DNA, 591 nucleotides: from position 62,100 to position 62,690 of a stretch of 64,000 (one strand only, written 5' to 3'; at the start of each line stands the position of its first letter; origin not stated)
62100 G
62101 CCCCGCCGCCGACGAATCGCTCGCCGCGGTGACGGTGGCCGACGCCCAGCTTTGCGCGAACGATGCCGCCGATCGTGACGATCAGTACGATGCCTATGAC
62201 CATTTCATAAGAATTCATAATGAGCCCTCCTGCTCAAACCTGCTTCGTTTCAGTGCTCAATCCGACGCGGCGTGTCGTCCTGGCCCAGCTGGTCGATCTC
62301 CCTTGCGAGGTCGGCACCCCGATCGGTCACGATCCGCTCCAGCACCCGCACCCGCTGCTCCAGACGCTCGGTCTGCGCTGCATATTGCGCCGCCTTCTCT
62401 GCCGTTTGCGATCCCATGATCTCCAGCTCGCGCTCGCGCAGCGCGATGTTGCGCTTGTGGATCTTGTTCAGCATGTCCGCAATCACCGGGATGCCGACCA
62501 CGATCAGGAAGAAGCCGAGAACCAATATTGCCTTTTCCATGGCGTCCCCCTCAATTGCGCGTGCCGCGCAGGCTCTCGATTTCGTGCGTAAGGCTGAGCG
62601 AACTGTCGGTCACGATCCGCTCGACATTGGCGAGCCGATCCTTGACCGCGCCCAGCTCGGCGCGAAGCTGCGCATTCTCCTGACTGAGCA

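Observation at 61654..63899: pspA-pspB-pspC is followed by a tandem array of five small single-pass membrane proteins carrying the PspC C-terminal motif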

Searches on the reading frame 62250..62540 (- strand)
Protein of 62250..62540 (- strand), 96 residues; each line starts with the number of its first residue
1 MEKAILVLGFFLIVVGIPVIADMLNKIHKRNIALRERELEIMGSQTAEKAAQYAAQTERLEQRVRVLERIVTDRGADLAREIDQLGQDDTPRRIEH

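Call 3: search_protein_families(library=pfam, proteins=[window:62250-62540:-], max_evalue=1)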
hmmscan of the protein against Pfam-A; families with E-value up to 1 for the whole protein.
window:62250-62540:- (96 aa): 8 families
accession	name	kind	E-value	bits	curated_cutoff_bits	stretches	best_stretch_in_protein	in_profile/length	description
PF03954.19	Lectin_N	-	0.014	15.7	28.3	1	5-81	39-115/140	Hepatic lectin, N-terminal domain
PF24481.2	CT398_CC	-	0.018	15.3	27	1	24-93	90-157/180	CT398-like coiled coil hairpin domain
PF03285.20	Paralemmin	-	0.037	13.9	27.3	1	28-89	26-84/333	Paralemmin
PF06667.17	PspB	-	0.15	12.6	25.6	1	43-72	36-65/73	Phage shock protein B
PF13067.11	DUF3930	-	0.15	12.3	25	1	3-22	23-42/51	Protein of unknown function (DUF3930)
PF03579.19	SHP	-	0.22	11.6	27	1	5-32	24-49/65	Small hydrophobic protein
PF24014.1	DUF7328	-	0.26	12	27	1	6-41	4-40/60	Family of unknown function (DUF7328)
PF11026.13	DUF2721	-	0.92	9.8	28.3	0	22-71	13-67/129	Protein of unknown function (DUF2721)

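Call 4: search_protein_families(library=ncbifam, proteins=[window:62250-62540:-], max_evalue=1)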
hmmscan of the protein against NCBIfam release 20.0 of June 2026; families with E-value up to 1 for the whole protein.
window:62250-62540:- (96 aa): 5 families
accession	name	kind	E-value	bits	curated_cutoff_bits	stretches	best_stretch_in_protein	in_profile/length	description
TIGR02978.1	phageshock_pspC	equivalog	2.3e-05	24.2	104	1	6-85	39-121/121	envelope stress response membrane protein PspC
TIGR02976.1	phageshock_pspB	equivalog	0.011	16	51.7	1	40-79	34-73/75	envelope stress response membrane protein PspB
NF011852.0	PRK15324.1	equivalog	0.027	13.9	261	1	41-84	94-136/252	EscJ/YscJ/HrcJ family type III secretion inner membrane ring protein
NF006993.0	PRK09458.1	equivalog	0.039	14.3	90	1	42-71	36-65/75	envelope stress response membrane protein PspB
NF007973.0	PRK10697.1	equivalog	0.041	13.8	136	1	7-83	42-117/119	envelope stress response membrane protein PspC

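Call 9: find_homologous_proteins(query=A2, max_evalue=0.001)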
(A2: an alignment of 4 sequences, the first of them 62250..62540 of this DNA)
Query A2 (4 sequences) (96 aa, profile of the alignment): 7996 proteins with E <= 0.001 among 8000 candidates; the best 120 are listed.
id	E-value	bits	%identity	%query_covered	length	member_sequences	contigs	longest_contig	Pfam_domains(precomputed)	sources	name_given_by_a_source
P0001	2.3e-34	135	100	100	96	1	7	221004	-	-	-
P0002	2.6e-33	132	97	100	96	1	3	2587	-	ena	-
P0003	7.9e-33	131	96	100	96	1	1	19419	-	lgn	-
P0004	9.4e-33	130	96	100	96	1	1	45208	-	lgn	-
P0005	1.1e-31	127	96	100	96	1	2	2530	-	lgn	-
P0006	2.2e-31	126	96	100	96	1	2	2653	-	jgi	jgi:hypothetical protein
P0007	7.3e-29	118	31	84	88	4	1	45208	-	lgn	-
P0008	8.6e-29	118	79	96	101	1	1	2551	-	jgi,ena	-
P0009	1.9e-28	116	79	96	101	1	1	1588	-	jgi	jgi:hypothetical protein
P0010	2.7e-28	116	82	100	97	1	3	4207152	-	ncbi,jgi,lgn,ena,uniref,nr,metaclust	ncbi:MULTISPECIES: hypothetical protein [Sphingobium]|uniref:Phage shock protein B n=1 Tax=Sphingobi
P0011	3.4e-28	116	76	100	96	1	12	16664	-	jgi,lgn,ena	jgi:hypothetical protein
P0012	4.5e-28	115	33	90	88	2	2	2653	-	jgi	jgi:hypothetical protein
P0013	9.2e-28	114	-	-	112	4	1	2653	-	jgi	jgi:hypothetical protein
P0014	1.2e-27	114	42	55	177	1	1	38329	PF00170.27,PF06005.19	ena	-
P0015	5.9e-26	109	-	-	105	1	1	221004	-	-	-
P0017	4.1e-25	106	49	77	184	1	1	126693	PF06667.18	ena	-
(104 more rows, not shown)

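Call 13: find_encoding_contigs(protein=window:62250-62540:-, flank=10000, max_places=4)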
Protein window:62250-62540:- (96 aa): 8 contigs read that carry it; 4 places shown.
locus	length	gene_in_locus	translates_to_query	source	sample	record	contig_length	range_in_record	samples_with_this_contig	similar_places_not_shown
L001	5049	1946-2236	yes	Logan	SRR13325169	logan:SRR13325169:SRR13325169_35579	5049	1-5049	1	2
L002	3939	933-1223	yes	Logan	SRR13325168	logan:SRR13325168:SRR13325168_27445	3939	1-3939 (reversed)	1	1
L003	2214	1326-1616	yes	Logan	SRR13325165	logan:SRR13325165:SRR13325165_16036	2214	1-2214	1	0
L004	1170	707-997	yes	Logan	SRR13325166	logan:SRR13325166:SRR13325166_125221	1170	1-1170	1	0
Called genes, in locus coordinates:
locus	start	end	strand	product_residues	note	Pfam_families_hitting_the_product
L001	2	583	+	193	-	?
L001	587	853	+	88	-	PF06667:PspB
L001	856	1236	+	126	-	PF04024:PspC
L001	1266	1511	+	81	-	-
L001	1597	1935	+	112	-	-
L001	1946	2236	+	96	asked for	-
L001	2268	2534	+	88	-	-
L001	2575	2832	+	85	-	-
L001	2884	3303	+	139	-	PF02657:SufE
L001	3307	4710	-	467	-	PF02321:OEP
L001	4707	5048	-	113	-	?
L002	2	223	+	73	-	?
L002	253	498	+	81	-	-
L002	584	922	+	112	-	-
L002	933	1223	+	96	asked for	-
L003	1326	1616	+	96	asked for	-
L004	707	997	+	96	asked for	-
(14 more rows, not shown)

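Call 14: find_encoding_contigs(protein=P0010, flank=10000, max_places=3)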
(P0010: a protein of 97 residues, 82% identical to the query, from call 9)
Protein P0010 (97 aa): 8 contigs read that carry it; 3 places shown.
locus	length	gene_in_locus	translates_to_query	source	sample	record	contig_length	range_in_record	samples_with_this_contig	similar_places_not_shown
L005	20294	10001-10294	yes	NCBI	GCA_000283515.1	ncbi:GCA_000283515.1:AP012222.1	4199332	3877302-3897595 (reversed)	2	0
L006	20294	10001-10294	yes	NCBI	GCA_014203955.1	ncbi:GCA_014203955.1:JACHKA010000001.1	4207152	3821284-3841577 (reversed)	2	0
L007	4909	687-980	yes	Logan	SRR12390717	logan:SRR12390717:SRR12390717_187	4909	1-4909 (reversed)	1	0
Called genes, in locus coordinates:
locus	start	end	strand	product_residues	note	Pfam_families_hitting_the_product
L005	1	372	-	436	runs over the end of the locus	PF01979:Amidohydro_1, PF07969:Amidohydro_3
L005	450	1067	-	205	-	PF01569:PAP2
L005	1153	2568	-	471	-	PF00890:FAD_binding_2 (weak), PF01134:GIDA (faint), PF01494:FAD_binding_3 (faint), PF07992:Pyr_redox_2, PF12831:FAD_oxidored (weak), PF13738:Pyr_redox_3, PF00070:Pyr_redox, PF02852:Pyr_redox_dim, +2 more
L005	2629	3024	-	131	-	PF03061:4HBT, PF13279:4HBT_2 (weak)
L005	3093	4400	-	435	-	PF00364:Biotin_lipoyl, PF25984:BSH_YknX (faint), PF25997:BSH_YhbJ (weak), PF02817:E3_binding, PF00198:2-oxoacid_dh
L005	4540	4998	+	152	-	PF00582:Usp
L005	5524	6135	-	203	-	PF00081:Sod_Fe_N, PF02777:Sod_Fe_C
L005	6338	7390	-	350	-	PF00158:Sigma54_activat, PF14532:Sigma54_activ_2, PF01078:Mg_chelatase (faint), PF07728:AAA_5 (weak), PF25601:AAA_lid_14, PF02954:HTH_8 (weak)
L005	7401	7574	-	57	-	-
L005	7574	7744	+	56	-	-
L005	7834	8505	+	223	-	PF04012:PspA_IM30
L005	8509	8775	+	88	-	PF06667:PspB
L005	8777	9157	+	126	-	PF04024:PspC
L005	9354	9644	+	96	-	-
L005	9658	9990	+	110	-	-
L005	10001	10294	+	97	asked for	-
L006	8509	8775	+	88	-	PF06667:PspB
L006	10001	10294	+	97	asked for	-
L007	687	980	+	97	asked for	-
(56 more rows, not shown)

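Call 54: predict_structure(alignment_id=A4)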
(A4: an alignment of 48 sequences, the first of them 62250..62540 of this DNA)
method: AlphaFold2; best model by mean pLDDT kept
length: 96 residues; sequences in the alignment: 48
mean_pLDDT: 63.6   pTM: 0.28
mean pLDDT of the five models: 63.6, 62.6, 62.0, 60.1, 53.4
residues with pLDDT >= 90: 0; 70-90: 30; 50-70: 57; < 50: 9
segments of 3 or more residues with pLDDT < 50: 93-96
pLDDT, mean of each block of 10 residues (from residue 1): 81 83 75 58 51 53 58 62 63 44
secondary structure, 60 per line:
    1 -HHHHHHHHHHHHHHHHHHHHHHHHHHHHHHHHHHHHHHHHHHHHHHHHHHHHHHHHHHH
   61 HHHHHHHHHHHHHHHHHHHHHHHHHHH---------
elements in order: H2-87

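Call 57: search_protein_representatives(alignment_id=A4)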
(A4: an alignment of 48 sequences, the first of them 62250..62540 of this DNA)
Query: 48 sequences, 100 profile positions. Proteins with E-value up to 0.001 (for the whole library): 2050; up to 1e-10: 169; up to 1e-30: 1. The best 150 are listed.
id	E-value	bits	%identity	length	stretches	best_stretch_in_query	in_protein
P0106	2.1e-33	130.8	-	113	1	1-99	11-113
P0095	1.4e-28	115.3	-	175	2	20-89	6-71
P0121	4.0e-24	101.0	-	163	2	27-98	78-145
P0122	2.7e-21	91.9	-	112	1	16-96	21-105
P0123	2.9e-21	91.8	-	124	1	20-93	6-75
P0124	3.4e-21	91.6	-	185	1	20-97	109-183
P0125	6.6e-21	90.7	-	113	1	5-98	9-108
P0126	7.0e-21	90.6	-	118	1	3-97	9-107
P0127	7.6e-21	90.5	-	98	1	1-97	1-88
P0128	1.0e-20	90.0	-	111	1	18-96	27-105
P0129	2.3e-20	88.9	-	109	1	20-97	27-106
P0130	2.7e-20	88.7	-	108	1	20-96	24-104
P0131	3.7e-20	88.3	-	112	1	14-97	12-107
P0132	1.5e-19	86.3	-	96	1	6-97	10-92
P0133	1.3e-18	83.3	-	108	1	8-97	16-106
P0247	2.0e-11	60.2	-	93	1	33-98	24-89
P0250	2.6e-11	59.9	-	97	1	42-96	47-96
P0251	2.7e-11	59.8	-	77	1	1-96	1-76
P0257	3.1e-11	59.6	-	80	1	1-96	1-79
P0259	3.6e-11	59.4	-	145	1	9-96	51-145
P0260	3.8e-11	59.3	-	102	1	7-95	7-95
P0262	3.9e-11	59.3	-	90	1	30-96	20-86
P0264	4.0e-11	59.3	-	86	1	52-97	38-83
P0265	4.2e-11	59.2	-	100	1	43-98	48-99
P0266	4.5e-11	59.1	-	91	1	44-98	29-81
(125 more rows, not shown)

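Call 60: list_cluster_members(proteins=[P0250, P0265, P0259, P0266, P0264, P0262, P0260, P0257, P0251, P0247])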
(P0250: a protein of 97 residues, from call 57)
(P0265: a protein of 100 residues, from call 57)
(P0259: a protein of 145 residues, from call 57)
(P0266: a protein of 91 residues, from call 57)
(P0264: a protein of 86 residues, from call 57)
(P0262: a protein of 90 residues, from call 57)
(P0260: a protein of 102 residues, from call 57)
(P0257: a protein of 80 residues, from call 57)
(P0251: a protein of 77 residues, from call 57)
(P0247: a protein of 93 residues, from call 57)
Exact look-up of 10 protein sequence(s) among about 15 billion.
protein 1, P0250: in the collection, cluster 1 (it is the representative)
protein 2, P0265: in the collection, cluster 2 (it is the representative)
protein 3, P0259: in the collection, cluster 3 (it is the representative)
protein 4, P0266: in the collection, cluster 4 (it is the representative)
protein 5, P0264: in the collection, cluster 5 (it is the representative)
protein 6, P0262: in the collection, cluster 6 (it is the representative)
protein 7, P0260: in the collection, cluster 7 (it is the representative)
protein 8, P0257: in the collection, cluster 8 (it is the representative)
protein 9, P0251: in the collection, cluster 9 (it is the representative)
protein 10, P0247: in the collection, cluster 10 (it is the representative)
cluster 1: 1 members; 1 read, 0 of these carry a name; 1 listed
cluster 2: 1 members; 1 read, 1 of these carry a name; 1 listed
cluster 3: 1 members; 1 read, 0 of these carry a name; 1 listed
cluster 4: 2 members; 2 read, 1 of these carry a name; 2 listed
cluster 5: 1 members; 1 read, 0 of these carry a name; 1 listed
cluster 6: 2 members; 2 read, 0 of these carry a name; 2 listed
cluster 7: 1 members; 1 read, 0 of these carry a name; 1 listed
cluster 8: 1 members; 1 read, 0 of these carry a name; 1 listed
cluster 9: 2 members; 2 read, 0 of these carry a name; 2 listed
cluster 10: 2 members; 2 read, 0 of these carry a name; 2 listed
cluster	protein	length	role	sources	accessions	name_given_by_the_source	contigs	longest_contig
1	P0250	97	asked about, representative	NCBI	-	-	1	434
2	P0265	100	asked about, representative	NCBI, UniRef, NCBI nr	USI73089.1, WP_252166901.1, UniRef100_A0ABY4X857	hypothetical protein [Sphingomonas morindae] | Uncharacterized protein n=1 Tax=Sphingomonas morindae TaxID=1541170 RepID=A0ABY4X857_9SPHN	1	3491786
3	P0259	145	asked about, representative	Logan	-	-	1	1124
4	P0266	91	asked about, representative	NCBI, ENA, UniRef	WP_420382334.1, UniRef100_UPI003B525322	hypothetical protein [Novosphingobium sp.] | hypothetical protein n=1 Tax=Novosphingobium sp. TaxID=1874826 RepID=UPI003B525322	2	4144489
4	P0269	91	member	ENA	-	-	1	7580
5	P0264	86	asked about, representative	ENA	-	-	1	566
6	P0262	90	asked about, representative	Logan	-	-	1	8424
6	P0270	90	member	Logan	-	-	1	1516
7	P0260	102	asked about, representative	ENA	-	-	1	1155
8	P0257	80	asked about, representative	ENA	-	-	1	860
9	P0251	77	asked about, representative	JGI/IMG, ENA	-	-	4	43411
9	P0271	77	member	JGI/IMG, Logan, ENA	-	-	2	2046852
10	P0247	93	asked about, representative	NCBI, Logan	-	-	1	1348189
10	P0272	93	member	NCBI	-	-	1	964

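Call 61: search_solved_structures(query=A4, max_evalue=1)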
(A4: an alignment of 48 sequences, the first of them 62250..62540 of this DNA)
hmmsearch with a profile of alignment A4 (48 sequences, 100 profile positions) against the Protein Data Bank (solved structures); distinct sequences matched with E-value up to 1: 12.
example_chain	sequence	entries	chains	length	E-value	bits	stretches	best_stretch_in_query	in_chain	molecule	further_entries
9cuy_c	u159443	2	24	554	0.27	14.9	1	30-97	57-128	Short tail fiber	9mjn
9ya0_LA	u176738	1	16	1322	0.35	14.5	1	39-84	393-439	ICAP16, TGME49_202120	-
6f1t_X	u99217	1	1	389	0.39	14.3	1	43-89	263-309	BICD family-like cargo adapter 1,BICD family-like cargo adapter 1,BICD family-like cargo a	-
6f1t_x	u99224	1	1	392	0.39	14.3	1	43-89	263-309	BICD family-like cargo adapter 1,BICD family-like cargo adapter 1,BICD family-like cargo a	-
6nij_B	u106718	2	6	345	0.39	14.3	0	7-27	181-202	AMC011 Glycoprotein 41 | Envelope glycoprotein gp41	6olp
6n4f_B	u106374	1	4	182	0.4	14.3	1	49-87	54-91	Hemagglutinin HA2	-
3eyj_B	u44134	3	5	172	0.49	14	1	49-87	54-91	Hemagglutinin HA2 chain | Hemagglutinin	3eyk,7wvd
8gv6_B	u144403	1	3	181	0.54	13.9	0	49-87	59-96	Hemagglutinin H14-HA2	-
6v44_B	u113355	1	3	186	0.56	13.8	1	49-87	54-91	Hemagglutinin HA2 chain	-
6v48_B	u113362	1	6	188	0.61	13.7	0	49-87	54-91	Hemagglutinin HA2 chain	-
6nr8_4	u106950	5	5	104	0.61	13.7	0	45-87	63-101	Prefoldin subunit 4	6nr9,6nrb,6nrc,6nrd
7wu7_4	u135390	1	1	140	0.64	13.7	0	45-89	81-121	Prefoldin subunit 4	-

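Call 62: search_protein_families(library=pfam, alignment_id=A4, max_evalue=0.01)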
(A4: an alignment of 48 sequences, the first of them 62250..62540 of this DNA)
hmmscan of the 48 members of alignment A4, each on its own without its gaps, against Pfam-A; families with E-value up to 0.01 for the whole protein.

A. member 1, window:62250-62540:- (96 aa): 0 families

B. families by the number of members that match (of 48 scanned): 10 families
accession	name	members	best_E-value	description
PF06005.17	ZapB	11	0.0014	Cell division protein ZapB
PF16034.10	JAKMIP_CC3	8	0.00027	JAKMIP CC3 domain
PF06667.17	PspB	7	7.3e-05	Phage shock protein B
PF17253.7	DUF5320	4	0.0078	Family of unknown function (DUF5320)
PF13747.11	DUF4164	3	0.0043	Domain of unknown function (DUF4164)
PF00170.26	bZIP_1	2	0.009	bZIP transcription factor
PF10917.13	Fungus-induced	1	0.0046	Fungus-induced protein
PF21037.2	CCDC138_cc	1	0.0061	Coiled-coil-domain-containing protein 138, coiled-coil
PF07716.20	bZIP_2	1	0.0069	Basic region leucine zipper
PF23432.1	DUF7118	1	0.0071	Domain of unknown function (DUF7118)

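Call 71: search_protein_families(library=padloc, proteins=[window:62250-62540:-], max_evalue=0.01)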
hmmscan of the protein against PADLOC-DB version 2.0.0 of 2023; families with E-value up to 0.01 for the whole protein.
window:62250-62540:- (96 aa): 1 family
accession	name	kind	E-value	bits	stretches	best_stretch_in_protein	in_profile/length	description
PDLC02754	PbeC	-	0.0021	14.8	1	11-69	175-232/646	PbeC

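Call 72: search_protein_families(library=phrogs, proteins=[window:62250-62540:-], max_evalue=0.01)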
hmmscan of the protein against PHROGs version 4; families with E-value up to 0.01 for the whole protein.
window:62250-62540:- (96 aa): 1 family
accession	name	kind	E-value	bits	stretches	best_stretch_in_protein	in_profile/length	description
phrog_29495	-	unknown function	0.00092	20.3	1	8-33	5-30/41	-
